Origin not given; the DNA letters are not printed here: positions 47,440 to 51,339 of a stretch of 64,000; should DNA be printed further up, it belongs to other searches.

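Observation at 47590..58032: Second giant gene: a 3,480-aa membrane-anchored protein with no recognisable motif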

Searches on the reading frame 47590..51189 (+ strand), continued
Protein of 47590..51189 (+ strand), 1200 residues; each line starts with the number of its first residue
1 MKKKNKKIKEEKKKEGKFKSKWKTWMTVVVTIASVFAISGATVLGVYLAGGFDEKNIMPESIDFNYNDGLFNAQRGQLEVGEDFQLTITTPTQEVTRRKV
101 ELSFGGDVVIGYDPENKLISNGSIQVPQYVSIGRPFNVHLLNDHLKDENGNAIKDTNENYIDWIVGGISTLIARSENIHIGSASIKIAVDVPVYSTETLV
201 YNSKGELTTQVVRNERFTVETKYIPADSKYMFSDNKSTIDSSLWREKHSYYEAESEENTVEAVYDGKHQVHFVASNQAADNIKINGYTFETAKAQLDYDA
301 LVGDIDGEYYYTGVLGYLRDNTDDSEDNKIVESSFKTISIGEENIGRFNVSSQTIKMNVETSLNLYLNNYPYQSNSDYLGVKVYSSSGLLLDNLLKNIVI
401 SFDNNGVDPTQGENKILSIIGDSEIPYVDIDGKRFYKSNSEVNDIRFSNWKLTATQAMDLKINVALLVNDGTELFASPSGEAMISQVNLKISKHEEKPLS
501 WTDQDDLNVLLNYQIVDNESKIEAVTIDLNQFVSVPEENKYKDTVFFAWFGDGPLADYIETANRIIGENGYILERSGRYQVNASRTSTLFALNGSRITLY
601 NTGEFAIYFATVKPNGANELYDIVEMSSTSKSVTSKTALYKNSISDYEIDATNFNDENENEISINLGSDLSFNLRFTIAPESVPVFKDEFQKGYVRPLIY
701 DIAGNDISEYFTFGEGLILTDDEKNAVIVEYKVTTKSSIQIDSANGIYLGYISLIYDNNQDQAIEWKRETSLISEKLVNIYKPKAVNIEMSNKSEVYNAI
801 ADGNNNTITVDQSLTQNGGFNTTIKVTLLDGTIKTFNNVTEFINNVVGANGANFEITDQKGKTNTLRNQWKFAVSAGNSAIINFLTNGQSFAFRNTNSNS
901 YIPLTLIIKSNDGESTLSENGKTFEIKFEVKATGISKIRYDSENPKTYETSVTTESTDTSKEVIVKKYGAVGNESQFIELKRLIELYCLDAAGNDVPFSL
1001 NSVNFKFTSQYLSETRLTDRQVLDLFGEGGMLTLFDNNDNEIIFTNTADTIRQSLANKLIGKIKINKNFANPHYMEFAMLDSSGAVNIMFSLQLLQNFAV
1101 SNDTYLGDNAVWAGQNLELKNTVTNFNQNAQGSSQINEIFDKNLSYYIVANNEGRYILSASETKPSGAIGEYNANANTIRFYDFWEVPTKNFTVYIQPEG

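Call 100: search_protein_families(library=pfam, proteins=[P0147, P0142], max_evalue=0.01)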
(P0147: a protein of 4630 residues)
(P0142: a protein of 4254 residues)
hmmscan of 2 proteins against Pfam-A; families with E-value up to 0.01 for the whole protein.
P0147 (4630 aa): 0 families

P0142 (4254 aa): 0 families

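Call 101: search_protein_families(library=pfam, proteins=[P0216, P0178], max_evalue=0.01)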
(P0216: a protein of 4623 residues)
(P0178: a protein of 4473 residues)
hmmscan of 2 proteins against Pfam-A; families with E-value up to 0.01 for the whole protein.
P0216 (4623 aa): 0 families

P0178 (4473 aa): 0 families
